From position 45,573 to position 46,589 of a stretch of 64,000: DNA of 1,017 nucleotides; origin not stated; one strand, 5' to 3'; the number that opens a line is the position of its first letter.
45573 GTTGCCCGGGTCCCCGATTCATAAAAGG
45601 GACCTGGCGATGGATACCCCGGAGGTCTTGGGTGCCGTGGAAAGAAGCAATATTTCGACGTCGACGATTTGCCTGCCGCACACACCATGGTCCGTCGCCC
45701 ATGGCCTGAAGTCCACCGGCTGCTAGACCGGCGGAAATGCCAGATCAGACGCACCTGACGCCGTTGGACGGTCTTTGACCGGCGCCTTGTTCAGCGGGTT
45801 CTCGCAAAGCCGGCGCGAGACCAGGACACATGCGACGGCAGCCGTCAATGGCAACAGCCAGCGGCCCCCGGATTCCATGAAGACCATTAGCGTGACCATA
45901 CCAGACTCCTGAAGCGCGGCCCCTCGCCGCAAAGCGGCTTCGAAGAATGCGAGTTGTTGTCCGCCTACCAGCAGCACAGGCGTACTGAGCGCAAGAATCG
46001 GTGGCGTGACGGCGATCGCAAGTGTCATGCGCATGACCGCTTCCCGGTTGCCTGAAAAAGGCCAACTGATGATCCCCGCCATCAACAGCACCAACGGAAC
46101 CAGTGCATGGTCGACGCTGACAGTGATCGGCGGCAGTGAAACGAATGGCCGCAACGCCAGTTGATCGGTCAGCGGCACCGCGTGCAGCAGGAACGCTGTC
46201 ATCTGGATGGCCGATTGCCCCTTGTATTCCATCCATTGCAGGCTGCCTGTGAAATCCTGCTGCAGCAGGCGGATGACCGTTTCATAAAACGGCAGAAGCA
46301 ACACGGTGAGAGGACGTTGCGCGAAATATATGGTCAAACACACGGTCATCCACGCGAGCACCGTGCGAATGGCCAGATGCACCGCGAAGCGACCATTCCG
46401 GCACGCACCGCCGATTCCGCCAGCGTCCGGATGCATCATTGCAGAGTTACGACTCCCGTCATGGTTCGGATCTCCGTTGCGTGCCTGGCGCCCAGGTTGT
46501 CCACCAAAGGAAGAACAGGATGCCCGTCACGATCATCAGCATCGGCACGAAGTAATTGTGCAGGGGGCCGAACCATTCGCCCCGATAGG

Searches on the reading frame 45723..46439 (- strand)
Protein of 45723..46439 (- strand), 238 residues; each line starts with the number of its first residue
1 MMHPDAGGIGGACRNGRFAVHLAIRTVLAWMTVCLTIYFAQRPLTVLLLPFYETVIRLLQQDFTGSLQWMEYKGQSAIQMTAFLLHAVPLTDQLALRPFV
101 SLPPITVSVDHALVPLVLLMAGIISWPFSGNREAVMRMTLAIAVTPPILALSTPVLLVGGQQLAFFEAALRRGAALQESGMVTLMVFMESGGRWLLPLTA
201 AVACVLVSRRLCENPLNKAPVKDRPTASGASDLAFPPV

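Call 3: search_protein_families(library=ncbifam, proteins=[window:45723-46439:-], max_evalue=0.01)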
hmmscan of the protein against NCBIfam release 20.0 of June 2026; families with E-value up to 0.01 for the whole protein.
window:45723-46439:- (238 aa): 0 families

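Call 4: search_protein_families(library=pfam, proteins=[window:45723-46439:-], max_evalue=0.01)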
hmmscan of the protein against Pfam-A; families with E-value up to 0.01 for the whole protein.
window:45723-46439:- (238 aa): 0 families
